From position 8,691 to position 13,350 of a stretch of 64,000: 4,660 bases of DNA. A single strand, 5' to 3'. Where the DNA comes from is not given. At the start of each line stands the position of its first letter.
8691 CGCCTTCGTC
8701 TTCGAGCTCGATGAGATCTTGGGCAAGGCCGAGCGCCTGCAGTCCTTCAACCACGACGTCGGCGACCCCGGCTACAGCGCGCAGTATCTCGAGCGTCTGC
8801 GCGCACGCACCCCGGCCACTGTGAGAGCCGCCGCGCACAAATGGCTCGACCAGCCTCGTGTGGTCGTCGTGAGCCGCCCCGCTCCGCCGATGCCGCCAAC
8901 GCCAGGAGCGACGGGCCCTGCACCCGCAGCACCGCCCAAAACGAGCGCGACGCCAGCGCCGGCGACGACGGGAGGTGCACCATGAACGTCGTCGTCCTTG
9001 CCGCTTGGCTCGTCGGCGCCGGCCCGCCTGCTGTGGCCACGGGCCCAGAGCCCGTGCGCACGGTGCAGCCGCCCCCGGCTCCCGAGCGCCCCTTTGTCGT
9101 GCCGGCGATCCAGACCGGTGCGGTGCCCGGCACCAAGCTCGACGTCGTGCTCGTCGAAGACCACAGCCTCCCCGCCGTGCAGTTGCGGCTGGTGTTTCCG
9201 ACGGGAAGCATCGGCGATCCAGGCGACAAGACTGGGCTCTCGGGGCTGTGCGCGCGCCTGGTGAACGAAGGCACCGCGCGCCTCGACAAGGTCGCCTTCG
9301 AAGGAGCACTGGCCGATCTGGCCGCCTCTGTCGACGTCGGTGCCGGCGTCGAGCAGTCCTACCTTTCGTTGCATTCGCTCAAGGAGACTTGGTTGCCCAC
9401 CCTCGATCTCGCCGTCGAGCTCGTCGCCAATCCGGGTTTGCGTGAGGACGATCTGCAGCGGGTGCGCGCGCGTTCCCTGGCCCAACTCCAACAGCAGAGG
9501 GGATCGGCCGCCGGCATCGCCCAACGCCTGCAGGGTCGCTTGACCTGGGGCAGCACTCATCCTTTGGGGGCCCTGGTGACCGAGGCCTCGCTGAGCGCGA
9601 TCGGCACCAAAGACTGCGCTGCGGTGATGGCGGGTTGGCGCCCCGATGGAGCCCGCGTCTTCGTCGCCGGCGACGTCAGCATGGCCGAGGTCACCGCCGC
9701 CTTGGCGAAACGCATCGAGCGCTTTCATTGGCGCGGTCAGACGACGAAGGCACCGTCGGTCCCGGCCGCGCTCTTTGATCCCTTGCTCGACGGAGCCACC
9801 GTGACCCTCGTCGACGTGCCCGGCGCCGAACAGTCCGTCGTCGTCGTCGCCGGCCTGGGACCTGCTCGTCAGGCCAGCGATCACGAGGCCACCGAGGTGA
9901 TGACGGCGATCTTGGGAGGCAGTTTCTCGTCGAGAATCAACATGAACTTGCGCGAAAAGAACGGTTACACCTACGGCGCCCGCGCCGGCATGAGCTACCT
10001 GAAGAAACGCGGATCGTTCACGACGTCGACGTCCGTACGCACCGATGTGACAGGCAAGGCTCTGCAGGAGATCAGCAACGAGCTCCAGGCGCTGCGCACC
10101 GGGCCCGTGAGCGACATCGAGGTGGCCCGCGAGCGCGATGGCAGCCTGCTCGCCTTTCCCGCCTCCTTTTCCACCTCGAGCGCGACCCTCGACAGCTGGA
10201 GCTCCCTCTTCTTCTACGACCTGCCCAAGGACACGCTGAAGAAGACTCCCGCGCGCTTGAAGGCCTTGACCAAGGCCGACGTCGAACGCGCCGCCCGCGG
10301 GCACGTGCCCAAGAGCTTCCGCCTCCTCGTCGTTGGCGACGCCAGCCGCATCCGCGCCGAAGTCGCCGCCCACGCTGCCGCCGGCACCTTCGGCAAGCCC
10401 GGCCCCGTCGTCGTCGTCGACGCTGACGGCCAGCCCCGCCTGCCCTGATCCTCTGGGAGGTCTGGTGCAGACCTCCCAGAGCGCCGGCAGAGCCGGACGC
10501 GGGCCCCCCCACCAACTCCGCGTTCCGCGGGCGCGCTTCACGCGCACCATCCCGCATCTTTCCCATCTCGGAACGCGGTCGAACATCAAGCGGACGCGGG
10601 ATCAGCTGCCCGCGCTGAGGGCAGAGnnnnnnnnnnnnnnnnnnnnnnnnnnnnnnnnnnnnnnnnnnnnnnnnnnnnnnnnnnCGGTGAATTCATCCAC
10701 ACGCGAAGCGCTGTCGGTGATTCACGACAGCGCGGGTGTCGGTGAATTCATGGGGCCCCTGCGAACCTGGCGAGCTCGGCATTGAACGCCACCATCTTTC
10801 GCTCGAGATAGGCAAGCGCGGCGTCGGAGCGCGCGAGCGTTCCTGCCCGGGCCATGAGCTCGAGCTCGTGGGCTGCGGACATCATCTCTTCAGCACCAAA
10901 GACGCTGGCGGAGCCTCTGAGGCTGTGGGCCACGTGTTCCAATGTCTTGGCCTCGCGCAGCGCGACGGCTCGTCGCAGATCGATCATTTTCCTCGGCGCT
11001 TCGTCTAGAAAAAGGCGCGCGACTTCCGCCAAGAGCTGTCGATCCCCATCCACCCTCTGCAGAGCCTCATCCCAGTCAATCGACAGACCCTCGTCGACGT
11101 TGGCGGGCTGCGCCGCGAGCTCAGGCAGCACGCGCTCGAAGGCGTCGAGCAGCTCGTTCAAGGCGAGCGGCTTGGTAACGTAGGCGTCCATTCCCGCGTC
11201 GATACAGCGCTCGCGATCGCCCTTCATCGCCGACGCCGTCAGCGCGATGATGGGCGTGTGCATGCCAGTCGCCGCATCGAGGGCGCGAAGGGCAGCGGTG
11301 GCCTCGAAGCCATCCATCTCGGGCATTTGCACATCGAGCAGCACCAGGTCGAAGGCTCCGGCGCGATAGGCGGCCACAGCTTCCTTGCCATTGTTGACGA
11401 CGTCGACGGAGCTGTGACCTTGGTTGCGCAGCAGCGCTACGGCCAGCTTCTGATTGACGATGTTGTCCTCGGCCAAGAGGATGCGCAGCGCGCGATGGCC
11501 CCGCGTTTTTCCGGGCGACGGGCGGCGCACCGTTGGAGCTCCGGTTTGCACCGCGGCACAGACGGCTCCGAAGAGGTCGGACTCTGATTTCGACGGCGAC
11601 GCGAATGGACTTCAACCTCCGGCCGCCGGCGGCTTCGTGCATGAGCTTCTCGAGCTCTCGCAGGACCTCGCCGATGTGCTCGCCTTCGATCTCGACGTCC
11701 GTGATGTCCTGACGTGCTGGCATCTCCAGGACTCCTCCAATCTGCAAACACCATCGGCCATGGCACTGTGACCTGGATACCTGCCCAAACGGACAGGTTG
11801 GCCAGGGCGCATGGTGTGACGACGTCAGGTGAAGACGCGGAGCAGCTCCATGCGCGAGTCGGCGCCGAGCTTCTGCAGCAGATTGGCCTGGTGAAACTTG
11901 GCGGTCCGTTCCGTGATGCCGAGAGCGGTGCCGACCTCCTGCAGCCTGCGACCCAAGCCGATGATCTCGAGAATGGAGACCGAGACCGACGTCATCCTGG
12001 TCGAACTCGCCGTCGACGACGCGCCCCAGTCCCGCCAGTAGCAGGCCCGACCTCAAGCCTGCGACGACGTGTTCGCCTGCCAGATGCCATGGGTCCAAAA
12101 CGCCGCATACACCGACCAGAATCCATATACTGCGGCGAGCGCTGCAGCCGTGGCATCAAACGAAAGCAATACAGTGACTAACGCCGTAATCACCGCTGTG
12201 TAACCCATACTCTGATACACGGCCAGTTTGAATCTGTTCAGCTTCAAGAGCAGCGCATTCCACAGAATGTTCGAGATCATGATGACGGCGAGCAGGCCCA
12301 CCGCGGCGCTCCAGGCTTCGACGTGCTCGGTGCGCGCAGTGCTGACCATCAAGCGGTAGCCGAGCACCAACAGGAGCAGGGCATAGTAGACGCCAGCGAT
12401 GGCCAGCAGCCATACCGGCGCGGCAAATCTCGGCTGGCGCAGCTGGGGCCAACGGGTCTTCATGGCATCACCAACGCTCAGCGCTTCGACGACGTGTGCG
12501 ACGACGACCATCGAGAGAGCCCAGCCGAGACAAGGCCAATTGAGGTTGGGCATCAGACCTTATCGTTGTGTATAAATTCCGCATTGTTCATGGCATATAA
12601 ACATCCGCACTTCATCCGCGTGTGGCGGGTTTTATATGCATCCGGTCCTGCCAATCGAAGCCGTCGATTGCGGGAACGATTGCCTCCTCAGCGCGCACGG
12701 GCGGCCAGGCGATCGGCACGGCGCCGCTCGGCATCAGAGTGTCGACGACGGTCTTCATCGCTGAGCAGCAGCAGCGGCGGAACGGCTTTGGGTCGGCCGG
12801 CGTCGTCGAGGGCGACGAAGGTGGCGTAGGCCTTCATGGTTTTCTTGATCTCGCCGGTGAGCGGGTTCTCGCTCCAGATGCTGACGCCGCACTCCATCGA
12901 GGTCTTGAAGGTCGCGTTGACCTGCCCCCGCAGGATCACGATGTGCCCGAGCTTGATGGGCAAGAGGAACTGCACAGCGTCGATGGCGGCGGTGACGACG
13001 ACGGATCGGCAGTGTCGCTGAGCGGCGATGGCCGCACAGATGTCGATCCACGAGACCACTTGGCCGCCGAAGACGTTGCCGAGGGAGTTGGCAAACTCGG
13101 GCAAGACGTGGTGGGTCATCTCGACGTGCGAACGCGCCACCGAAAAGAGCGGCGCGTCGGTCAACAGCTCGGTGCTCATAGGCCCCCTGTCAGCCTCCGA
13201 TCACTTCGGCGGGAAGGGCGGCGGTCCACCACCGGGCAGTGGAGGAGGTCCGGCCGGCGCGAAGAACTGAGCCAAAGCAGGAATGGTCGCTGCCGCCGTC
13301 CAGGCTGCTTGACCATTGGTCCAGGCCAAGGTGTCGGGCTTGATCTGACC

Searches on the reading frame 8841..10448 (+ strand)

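Call 53: search_protein_families(library=pfam, proteins=[window:8841-10448:+], max_evalue=0.00001)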
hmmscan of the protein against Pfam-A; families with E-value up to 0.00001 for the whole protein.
window:8841-10448:+ (535 aa): 2 families
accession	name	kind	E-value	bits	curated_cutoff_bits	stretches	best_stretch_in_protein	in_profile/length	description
PF05193.26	Peptidase_M16_C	-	2.1e-19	70.6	23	1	267-433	16-179/181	Peptidase M16 inactive domain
PF00675.25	Peptidase_M16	-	5.1e-08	33.4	22.3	1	102-218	2-118/149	Insulinase (Peptidase family M16)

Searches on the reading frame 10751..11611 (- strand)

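Call 53: search_protein_families(library=pfam, proteins=[window:10751-11611:-], max_evalue=0.00001)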
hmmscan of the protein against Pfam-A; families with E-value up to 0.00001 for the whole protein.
window:10751-11611:- (287 aa): 2 families
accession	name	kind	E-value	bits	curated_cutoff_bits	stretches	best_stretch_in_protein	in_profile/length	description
PF00072.30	Response_reg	-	6.1e-27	94.4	30.2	1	44-158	1-110/111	Response regulator receiver domain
PF01627.28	Hpt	-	5.1e-12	46.3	24.6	1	197-273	2-78/84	Hpt domain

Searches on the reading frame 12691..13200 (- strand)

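Call 53: search_protein_families(library=pfam, proteins=[window:12691-13200:-], max_evalue=0.00001)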
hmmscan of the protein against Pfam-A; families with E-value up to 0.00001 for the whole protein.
window:12691-13200:- (170 aa): 1 family
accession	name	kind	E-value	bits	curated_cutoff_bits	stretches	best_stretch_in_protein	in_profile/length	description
PF03061.28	4HBT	-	3.5e-18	66.1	20.6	1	41-115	2-77/79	Thioesterase superfamily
